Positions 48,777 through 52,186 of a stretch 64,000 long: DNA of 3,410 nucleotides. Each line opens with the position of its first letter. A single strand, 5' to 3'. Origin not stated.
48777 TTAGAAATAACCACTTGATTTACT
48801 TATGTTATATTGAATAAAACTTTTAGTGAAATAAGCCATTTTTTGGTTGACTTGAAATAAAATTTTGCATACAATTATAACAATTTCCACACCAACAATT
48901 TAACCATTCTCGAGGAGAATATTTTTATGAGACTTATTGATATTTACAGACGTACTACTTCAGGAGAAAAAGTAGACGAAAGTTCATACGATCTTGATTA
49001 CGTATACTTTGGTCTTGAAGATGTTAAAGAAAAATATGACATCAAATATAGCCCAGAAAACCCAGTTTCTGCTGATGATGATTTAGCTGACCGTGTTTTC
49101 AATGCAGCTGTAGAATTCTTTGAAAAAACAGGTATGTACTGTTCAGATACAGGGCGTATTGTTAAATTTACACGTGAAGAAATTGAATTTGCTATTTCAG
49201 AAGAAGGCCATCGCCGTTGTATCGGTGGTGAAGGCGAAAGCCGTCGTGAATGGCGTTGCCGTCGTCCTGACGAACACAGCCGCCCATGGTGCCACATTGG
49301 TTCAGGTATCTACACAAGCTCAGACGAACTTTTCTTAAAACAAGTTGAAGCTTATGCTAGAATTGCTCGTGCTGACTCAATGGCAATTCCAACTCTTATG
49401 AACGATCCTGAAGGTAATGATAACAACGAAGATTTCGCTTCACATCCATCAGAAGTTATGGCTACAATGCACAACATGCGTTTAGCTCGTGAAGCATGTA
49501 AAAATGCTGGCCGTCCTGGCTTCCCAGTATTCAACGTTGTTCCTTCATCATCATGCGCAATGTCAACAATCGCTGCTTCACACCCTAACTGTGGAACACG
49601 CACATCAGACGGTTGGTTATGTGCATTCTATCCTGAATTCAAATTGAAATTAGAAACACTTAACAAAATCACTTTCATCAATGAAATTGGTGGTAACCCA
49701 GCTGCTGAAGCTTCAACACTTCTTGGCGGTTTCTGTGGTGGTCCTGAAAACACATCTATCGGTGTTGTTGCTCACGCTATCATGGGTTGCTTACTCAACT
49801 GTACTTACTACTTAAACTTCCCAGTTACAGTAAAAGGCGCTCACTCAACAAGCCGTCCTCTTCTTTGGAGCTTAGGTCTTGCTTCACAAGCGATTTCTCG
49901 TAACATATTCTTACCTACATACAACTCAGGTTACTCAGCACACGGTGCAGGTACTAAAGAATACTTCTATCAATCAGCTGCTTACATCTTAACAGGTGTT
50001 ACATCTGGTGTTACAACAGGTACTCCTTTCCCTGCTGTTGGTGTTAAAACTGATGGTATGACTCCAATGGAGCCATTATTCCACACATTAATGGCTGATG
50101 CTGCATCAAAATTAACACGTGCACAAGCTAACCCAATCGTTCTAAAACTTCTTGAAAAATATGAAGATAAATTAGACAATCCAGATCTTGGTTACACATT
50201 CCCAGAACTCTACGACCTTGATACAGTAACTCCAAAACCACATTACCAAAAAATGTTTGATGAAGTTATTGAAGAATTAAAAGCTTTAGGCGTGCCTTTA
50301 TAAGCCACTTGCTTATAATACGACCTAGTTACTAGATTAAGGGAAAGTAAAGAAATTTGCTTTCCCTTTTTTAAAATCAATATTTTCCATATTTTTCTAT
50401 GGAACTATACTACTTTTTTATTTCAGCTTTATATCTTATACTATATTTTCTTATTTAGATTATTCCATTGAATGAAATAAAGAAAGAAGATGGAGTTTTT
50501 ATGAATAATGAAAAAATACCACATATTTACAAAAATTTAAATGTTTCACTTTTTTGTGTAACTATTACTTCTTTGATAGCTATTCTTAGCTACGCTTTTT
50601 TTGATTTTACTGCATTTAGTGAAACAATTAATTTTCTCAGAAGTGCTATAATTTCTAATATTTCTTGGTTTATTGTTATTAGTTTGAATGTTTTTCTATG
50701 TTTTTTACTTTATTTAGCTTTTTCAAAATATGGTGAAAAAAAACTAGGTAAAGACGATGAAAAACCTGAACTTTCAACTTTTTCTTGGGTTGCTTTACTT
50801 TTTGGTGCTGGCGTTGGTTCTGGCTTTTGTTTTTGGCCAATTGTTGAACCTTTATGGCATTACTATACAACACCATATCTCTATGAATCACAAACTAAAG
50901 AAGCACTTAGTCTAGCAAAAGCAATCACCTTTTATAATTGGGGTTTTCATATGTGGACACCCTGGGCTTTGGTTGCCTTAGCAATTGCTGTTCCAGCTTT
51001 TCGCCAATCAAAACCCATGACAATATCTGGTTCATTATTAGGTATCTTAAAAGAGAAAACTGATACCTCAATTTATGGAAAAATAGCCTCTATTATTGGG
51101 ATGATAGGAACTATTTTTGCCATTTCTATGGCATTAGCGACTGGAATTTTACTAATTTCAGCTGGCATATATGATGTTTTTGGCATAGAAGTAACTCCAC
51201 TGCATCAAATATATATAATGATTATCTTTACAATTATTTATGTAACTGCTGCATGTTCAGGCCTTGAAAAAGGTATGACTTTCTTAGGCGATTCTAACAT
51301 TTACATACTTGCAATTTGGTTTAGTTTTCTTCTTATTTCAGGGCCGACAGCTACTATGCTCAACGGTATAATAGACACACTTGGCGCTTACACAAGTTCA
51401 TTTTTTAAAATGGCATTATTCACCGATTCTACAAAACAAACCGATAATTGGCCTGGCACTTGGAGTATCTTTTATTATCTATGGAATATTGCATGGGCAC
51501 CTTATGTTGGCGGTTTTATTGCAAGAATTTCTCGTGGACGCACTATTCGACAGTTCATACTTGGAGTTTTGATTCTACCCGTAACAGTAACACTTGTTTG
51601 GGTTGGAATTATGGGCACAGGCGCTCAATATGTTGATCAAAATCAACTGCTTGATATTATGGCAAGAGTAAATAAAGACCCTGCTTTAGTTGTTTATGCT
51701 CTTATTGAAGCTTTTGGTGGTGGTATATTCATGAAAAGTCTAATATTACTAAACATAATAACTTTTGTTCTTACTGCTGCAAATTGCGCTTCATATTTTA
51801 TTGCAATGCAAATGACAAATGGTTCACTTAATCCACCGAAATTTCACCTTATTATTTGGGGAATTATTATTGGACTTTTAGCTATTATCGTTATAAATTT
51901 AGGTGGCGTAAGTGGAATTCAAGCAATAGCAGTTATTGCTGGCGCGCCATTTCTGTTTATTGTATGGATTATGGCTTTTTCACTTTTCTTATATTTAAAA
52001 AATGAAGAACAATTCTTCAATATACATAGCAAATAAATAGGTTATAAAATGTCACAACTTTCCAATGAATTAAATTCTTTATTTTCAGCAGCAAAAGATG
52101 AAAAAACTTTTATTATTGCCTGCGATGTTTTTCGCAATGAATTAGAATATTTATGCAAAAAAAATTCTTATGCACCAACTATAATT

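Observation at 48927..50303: Pyrrolysine-free MtmB-family methyltransferase paired with a BCCT carrier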

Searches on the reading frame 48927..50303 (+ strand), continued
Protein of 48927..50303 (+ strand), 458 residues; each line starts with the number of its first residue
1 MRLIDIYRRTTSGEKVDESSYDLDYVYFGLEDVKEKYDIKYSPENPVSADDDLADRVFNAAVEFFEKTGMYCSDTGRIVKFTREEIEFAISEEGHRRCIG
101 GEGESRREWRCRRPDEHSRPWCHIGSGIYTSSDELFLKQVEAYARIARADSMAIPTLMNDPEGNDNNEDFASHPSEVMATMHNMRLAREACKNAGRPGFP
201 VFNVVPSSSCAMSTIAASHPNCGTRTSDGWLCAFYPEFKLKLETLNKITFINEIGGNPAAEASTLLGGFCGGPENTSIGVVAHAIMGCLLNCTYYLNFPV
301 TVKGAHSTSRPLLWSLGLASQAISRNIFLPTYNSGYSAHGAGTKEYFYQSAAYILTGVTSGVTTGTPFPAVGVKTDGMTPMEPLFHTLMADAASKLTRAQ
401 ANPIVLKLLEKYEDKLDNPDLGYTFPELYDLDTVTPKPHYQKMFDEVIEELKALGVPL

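Call 73: search_protein_families(library=ncbifam, proteins=[L089:4650-5960:+, L089:6006-7202:+, L089:7288-8292:+, L001:185-958:+, L087:4350-5945:+, L087:9046-9393:+], max_evalue=0.00001)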
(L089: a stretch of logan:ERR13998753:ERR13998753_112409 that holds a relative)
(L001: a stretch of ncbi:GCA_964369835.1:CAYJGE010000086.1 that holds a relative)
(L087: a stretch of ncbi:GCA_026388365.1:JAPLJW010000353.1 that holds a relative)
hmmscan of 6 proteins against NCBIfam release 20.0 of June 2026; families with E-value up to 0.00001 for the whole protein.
L089:4650-5960:+ (436 aa): 2 families
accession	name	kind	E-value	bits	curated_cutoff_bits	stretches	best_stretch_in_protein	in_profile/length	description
TIGR00069.1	hisD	equivalog_domain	1.7e-116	389.7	243.8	1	22-416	1-393/393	histidinol dehydrogenase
NF010343.0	PRK13770.1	equivalog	7.4e-56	189.7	647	1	3-415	7-413/416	histidinol dehydrogenase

L089:6006-7202:+ (398 aa): 7 families
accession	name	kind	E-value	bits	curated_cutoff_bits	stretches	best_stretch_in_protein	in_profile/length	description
TIGR03588.1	PseC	equivalog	1.1e-38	133.1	423.5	1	44-294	32-288/380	UDP-4-amino-4,6-dideoxy-N-acetyl-beta-L-altrosamine transaminase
TIGR04181.1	NHT_00031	hypoth_equivalog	4.3e-33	114.7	420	1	45-329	33-321/359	LegC family aminotransferase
NF008687.0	PRK11706.1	equivalog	2.9e-30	105.3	375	1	39-214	28-203/375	dTDP-4-amino-4,6-dideoxygalactose transaminase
NF008658.2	PRK11658.1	equivalog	2.7e-28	98.7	631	1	16-290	14-279/379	UDP-4-amino-4-deoxy-L-arabinose aminotransferase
TIGR02379.1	ECA_wecE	subfamily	5.9e-24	84.5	434.85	1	44-214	33-204/376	dTDP-4-amino-4,6-dideoxy-D-glucose transaminase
NF011936.0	PRK15407.1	equivalog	1.3e-22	80.1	423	1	44-210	67-241/440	lipopolysaccharide biosynthesis protein RfbH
TIGR04427.1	PLP_DesI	equivalog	1.2e-18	67.5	650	1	44-214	54-222/390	dTDP-4-dehydro-6-deoxyglucose aminotransferase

L089:7288-8292:+ (334 aa): 8 families
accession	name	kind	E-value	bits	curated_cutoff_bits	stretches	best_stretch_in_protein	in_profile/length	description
NF052482.1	sulfolyase_CuyA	equivalog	7.2e-160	531.2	450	1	1-331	1-331/332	D-cysteate sulfo-lyase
NF003030.0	PRK03910.1-3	equivalog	3.4e-93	312.5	429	1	2-329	9-333/338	D-cysteine desulfhydrase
TIGR01275.1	ACC_deam_rel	subfamily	6.6e-93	311.5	289.4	1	12-327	4-317/321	pyridoxal phosphate-dependent enzymes, D-cysteine desulfhydrase family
NF003029.0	PRK03910.1-1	equivalog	9.8e-88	294.7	610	1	2-327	5-324/328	D-cysteine desulfhydrase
NF003032.0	PRK03910.1-5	equivalog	3.6e-85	286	469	1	2-328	6-327/330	D-cysteine desulfhydrase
NF052537.1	CoM_syn_XcbE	exception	1.3e-79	267.7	450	1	3-326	3-322/322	coenzyme M biosynthesis enzyme XcbE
TIGR01274.1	ACC_deam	equivalog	7.3e-77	258.8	392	1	2-333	1-336/337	1-aminocyclopropane-1-carboxylate deaminase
NF010646.0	PRK14045.1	equivalog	6.4e-69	232.7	550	1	3-327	9-321/329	1-aminocyclopropane-1-carboxylate deaminase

L001:185-958:+ (257 aa): 0 families

L087:4350-5945:+ (531 aa): 4 families
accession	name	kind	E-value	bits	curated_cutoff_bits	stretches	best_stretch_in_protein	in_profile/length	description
NF010322.0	PRK13759.1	equivalog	9.4e-43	146.4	481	1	14-426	6-422/486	arylsulfatase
NF045661.1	HdlasePehA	equivalog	3.4e-35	121.6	900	2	264-392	273-397/506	phosphoric/sulfuric ester hydrolase PehA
TIGR03417.1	chol_sulfatase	equivalog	2.3e-23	82.9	433.45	2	263-392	243-369/500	choline-sulfatase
NF052527.1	Mn_arylsulf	exception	6e-23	81.5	850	1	14-424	1-415/479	manganese-dependent arylsulfatase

L087:9046-9393:+ (115 aa): 0 families

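Call 91: find_related_loci(query=window:48927-50303:+, collection=metagenome_contigs, flank=10000)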
Query window:48927-50303:+ (458 aa) in metagenome_contigs; peptide patterns used: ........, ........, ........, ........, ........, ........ (x = any residue, [..] = any of these).
294 stretches matched a pattern, but none encodes a relative of the query by tblastn (E <= 1e-3).

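Call 93: find_related_loci(query=A3, collection=metagenome_contigs, flank=10000)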
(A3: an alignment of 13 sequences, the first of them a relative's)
Query A3 (458 aa) in metagenome_contigs; peptide patterns used: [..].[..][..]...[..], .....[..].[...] (x = any residue, [..] = any of these).
600 stretches matched a pattern (row limit reached: there are more); 5 encode a relative of the query (tblastn E <= 1e-3); 5 distinct loci.
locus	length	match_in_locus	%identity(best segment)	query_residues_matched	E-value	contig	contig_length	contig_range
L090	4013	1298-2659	53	1-458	4e-167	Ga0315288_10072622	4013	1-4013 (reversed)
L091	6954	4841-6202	52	1-458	1e-157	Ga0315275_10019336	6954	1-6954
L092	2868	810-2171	48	1-458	9e-156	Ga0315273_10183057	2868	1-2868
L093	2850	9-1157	50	72-458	4e-132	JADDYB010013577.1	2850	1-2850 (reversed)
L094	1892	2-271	47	369-458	9e-21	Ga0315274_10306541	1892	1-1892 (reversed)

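Call 96: search_protein_families(library=pfam, proteins=[L091:2761-3429:-, L091:3465-3746:-, L091:6478-6840:-, L087:9046-9393:+, L004:7297-7632:+, L001:185-958:+, L008:555-1730:-], max_evalue=0.01)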
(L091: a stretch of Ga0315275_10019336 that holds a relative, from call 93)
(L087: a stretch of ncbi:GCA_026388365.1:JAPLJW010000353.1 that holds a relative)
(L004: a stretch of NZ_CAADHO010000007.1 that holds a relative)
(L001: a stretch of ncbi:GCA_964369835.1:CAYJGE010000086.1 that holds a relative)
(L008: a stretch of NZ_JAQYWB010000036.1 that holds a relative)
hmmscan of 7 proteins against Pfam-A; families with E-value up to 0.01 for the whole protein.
L091:2761-3429:- (222 aa): 10 families
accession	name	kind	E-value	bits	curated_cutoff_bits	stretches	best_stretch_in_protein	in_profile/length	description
PF07729.17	FCD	-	1.7e-29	103.2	24.3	1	86-209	1-124/125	FCD domain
PF00392.27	GntR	-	1.3e-19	70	27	1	15-76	2-64/64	Bacterial regulatory proteins, gntR family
PF13412.12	HTH_24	-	0.00027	20.9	21.9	1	42-67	23-48/48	Winged helix-turn-helix DNA-binding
PF01978.25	TrmB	-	0.00035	20.8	25.6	1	36-72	22-58/68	Sugar-specific transcriptional regulator TrmB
PF01325.25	Fe_dep_repress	-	0.0013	19.3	26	1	40-74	26-60/60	Iron dependent repressor, N-terminal DNA binding domain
PF02082.26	Rrf2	-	0.0015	19.1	30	1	17-98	4-85/132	Iron-dependent Transcriptional regulator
PF02002.24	TFIIE_alpha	-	0.0059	16.9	22.9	0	35-72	26-63/105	TFIIE alpha subunit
PF13545.12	HTH_Crp_2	-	0.0087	16.4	27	0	38-76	24-60/70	Crp-like helix-turn-helix domain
PF07840.17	FadR_C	-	0.0093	16.3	23.6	0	81-207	24-144/164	FadR C-terminal domain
PF08279.18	HTH_11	-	0.0093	16.3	25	0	41-73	20-51/55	HTH domain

L091:3465-3746:- (93 aa): 0 families

L091:6478-6840:- (120 aa): 0 families

L087:9046-9393:+ (115 aa): 0 families

L004:7297-7632:+ (111 aa): 0 families

L001:185-958:+ (257 aa): 0 families

L008:555-1730:- (392 aa): 4 families
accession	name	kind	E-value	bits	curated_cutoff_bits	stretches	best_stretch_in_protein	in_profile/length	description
PF01041.23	DegT_DnrJ_EryC1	-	1.5e-58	199.2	19.8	1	12-343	3-317/360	DegT/DnrJ/EryC1/StrS aminotransferase family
PF00155.27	Aminotran_1_2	-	5.5e-09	36.1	19.7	1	14-169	20-193/361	Aminotransferase class I and II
PF00266.25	Aminotran_5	-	0.00027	20.4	21.5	1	28-167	33-181/371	Aminotransferase class-V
PF01212.27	Beta_elim_lyase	-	0.0021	17.9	27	1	38-169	30-176/288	Beta-eliminating lyase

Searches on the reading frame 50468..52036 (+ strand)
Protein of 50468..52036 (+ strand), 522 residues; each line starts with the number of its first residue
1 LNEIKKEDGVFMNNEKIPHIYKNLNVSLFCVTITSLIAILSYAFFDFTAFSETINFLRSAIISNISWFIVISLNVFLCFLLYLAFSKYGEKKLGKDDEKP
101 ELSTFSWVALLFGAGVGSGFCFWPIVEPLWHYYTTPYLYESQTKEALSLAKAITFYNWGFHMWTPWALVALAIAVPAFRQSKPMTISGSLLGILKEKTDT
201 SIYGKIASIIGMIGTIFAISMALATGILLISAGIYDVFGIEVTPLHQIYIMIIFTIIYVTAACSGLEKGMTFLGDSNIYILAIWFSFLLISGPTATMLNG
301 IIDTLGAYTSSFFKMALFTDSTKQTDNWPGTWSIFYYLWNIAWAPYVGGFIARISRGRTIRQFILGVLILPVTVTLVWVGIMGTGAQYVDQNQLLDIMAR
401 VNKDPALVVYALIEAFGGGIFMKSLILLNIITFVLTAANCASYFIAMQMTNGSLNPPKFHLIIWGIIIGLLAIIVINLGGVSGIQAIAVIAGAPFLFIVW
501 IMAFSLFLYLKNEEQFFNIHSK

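Call 3: search_protein_families(library=pfam, proteins=[window:50468-52036:+], max_evalue=0.01)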
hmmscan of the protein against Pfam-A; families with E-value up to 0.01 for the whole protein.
window:50468-52036:+ (522 aa): 1 family
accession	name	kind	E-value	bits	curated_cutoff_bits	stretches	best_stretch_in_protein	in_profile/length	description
PF02028.23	BCCT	-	1.9e-136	455.8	27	1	29-513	2-485/485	BCCT, betaine/carnitine/choline family transporter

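Call 4: search_protein_families(library=ncbifam, proteins=[window:50468-52036:+], max_evalue=0.01)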
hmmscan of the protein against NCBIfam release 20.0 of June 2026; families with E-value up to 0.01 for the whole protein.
window:50468-52036:+ (522 aa): 5 families
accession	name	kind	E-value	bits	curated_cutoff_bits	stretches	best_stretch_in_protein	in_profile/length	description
NF047988.1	betaine_BCCT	equivalog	1.4e-126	422.9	650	1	29-511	3-482/483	glycine betaine uptake BCCT transporter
TIGR00842.1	bcct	subfamily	9e-110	367.5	407.55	1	66-513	1-452/452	BCCT family transporter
NF007399.1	PRK09928.1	subfamily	3.8e-86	289.6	695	1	24-514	11-502/675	choline BCCT transporter BetT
NF002887.1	PRK03356.1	equivalog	7.2e-66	222.9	541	1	36-507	20-493/497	L-carnitine/gamma-butyrobetaine antiporter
NF007412.0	PRK09950.1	equivalog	5.1e-53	180.4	647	1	25-513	14-499/536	BCCT family transporter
